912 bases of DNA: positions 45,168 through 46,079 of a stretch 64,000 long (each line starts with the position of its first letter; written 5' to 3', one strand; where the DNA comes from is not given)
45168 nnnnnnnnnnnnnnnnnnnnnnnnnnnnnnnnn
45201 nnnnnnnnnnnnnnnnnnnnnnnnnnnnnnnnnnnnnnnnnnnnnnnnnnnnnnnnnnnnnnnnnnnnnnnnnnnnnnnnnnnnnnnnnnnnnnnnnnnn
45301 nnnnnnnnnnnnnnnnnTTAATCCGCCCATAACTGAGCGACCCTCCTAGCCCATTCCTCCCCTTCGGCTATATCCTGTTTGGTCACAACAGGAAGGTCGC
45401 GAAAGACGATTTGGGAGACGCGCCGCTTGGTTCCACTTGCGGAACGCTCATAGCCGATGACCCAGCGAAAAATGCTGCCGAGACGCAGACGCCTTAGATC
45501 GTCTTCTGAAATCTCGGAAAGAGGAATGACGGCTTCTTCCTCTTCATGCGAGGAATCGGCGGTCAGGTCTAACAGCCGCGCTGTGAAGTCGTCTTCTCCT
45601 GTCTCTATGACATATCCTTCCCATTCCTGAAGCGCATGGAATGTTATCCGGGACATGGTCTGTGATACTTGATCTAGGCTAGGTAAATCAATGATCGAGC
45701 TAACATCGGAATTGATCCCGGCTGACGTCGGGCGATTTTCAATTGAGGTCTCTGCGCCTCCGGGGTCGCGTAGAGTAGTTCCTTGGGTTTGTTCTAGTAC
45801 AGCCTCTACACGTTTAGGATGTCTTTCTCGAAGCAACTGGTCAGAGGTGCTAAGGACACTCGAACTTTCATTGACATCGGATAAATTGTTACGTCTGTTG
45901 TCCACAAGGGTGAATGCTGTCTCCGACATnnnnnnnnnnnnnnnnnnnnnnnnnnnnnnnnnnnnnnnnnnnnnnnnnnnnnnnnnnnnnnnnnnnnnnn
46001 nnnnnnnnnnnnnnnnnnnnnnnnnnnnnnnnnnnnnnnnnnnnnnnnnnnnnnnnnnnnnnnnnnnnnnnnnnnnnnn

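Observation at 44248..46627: Candidate undescribed three-gene cassette (231-aa, 203-aa and an MBL-fold protein) heading the Type III-like operon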

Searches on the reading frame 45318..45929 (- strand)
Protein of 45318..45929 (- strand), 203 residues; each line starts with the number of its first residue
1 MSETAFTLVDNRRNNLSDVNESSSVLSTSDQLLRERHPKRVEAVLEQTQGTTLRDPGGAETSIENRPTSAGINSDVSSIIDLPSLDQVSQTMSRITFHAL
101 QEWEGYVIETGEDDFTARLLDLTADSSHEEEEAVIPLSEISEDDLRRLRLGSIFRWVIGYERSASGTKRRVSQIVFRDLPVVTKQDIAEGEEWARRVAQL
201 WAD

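Call 3: search_protein_families(library=pfam, proteins=[window:45318-45929:-], max_evalue=0.1)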
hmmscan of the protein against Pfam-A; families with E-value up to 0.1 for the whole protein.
window:45318-45929:- (203 aa): 0 families

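Call 4: search_protein_families(library=padloc, proteins=[window:45318-45929:-], max_evalue=0.1)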
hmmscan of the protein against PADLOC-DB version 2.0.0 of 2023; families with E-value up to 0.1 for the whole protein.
window:45318-45929:- (203 aa): 0 families

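Call 5: search_protein_families(library=ncbifam, proteins=[window:45318-45929:-], max_evalue=0.1)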
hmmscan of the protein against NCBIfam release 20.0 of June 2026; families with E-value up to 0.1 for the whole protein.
window:45318-45929:- (203 aa): 0 families

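Call 7: find_homologous_proteins(query=window:45318-45929:-)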
Query window:45318-45929:- (203 aa): 1377 proteins with E <= 0.001 among 2252 candidates; the best 120 are listed.
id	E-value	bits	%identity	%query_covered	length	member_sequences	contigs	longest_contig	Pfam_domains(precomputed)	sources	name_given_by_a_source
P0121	2.5e-116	404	94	100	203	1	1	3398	-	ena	-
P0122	3.6e-114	397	93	100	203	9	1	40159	-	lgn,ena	-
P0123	6.0e-84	298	72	100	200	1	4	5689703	-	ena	-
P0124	9.1e-84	298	72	100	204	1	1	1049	-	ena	-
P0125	1.2e-83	298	71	100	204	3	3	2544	-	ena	-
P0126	4.6e-83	296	72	100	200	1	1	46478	-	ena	-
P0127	1.4e-82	294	69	100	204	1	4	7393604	-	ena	-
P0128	1.2e-79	284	67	100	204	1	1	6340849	-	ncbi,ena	-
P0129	4.8e-77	276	67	100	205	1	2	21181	-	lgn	-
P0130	8.8e-77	275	67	100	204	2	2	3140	-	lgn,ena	-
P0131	1.4e-76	274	66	100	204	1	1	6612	-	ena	-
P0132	1.6e-76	274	66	100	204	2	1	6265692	-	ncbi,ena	-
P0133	2.8e-76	273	58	100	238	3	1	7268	-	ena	-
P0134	5.4e-76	273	66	100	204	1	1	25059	-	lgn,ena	-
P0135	6.5e-76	272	66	100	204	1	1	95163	-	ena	-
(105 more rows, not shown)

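Call 42: predict_structure(alignment_id=A3)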
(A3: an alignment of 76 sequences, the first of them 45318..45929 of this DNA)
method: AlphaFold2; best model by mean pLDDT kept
length: 203 residues; sequences in the alignment: 76
mean_pLDDT: 66.9   pTM: 0.48
mean pLDDT of the five models: 66.9, 66.6, 66.2, 66.1, 65.2
residues with pLDDT >= 90: 89; 70-90: 20; 50-70: 14; < 50: 80
segments of 3 or more residues with pLDDT < 50: 1-79
pLDDT, mean of each block of 10 residues (from residue 1): 35 29 33 37 36 29 31 41 54 80 96 97 91 95 92 95 91 89 91 96 82
secondary structure, 60 per line:
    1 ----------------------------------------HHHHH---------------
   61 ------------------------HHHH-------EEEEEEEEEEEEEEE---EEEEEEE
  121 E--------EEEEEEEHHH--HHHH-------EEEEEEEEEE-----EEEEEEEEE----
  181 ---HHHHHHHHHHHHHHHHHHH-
elements in order: H41-45 H85-88 E96-110 E114-121 E130-136 H142-145 E153-162 E168-176 H184-202

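Call 45: fold_search(model_id=the predicted structure, library=pdb)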
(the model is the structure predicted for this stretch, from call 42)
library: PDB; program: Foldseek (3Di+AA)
matches with E <= 10: 1051; with E <= 0.001: 0
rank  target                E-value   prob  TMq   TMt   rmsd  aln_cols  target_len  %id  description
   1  6aqg_A                4.6e-03  1.00  0.23  0.11  13.2       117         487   16  Crystal Structure of Lysyl-tRNA Synthetase from Mycobacterium ulcerans complexed with L-lysine and Cladosporin (released 2017-08-30)
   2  6aqh_B                5.4e-03  1.00  0.23  0.11  12.9       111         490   17  Crystal Structure of Lysyl-tRNA Synthetase from Mycobacterium thermoresistibile complexed with L-lysine and Cladospori (released 2017-08-30)
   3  6aqh_D                7.1e-03  0.99  0.23  0.11  13.8       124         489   17  Crystal Structure of Lysyl-tRNA Synthetase from Mycobacterium thermoresistibile complexed with L-lysine and Cladospori (released 2017-08-30)
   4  6agt_C                9.9e-03  0.97  0.21  0.11  11.5       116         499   12  Crystal structure of PfKRS complexed with chromone inhibitor (released 2019-03-13)
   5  6m0t_A                1.3e-02  0.97  0.21  0.10  13.1       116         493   11  Crystal Structure of Lysyl-tRNA Synthetase from Plasmodium falciparum complexed with L-lysine and Cladosporin derivati (released 2021-04-21)
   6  6kcn_A                1.4e-02  0.94  0.21  0.11  14.5       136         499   12  Crystal structure of plasmodium lysyl-tRNA synthetase in complex with a cladosporin derivative 4 (released 2020-04-08)
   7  6aqg_C                1.6e-02  0.99  0.22  0.11  13.0       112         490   18  Crystal Structure of Lysyl-tRNA Synthetase from Mycobacterium ulcerans complexed with L-lysine and Cladosporin (released 2017-08-30)
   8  6aqh_A                1.8e-02  0.96  0.20  0.10  12.9       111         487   16  Crystal Structure of Lysyl-tRNA Synthetase from Mycobacterium thermoresistibile complexed with L-lysine and Cladospori (released 2017-08-30)
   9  5vl1_B                2.2e-02  0.98  0.23  0.11  11.8       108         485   18  Crystal Structure of Lysyl-tRNA Synthetase from Mycobacterium ulcerans complexed with L-lysine (released 2017-05-10)
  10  5vl1_A                2.6e-02  0.98  0.23  0.11  11.8       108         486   18  Crystal Structure of Lysyl-tRNA Synthetase from Mycobacterium ulcerans complexed with L-lysine (released 2017-05-10)
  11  5vl1_C                2.6e-02  0.98  0.23  0.11  11.8       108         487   18  Crystal Structure of Lysyl-tRNA Synthetase from Mycobacterium ulcerans complexed with L-lysine (released 2017-05-10)
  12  4ycv_B                3.5e-02  0.90  0.22  0.11  17.2       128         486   10  Crystal structure of cladosporin in complex with plasmodium lysyl-tRNA synthetase (released 2015-06-24)
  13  4pg3_C                3.7e-02  0.89  0.21  0.11  14.1       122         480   11  Crystal structure of KRS complexed with inhibitor (released 2014-07-16)
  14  6agt_A                4.3e-02  0.89  0.22  0.11  11.4       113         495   12  Crystal structure of PfKRS complexed with chromone inhibitor (released 2019-03-13)
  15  8r1o_I                4.6e-02  1.00  0.22  0.25   6.1        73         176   18  Structure of C. thermophilum RNA exosome core (released 2024-07-17)
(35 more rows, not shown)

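Call 62: search_solved_structures(query=A3, max_evalue=10)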
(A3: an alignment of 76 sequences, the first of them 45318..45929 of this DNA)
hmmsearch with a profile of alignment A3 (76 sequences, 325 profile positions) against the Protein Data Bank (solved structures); distinct sequences matched with E-value up to 10: 1.
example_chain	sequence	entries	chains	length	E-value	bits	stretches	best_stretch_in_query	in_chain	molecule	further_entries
5yzv_A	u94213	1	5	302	2.7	10.7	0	105-130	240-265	Probable serine/threonine-protein kinase PkwA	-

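Call 74: search_protein_families(library=phrogs, proteins=[window:45318-45929:-], max_evalue=0.001)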
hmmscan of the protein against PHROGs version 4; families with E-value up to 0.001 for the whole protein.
window:45318-45929:- (203 aa): 0 families
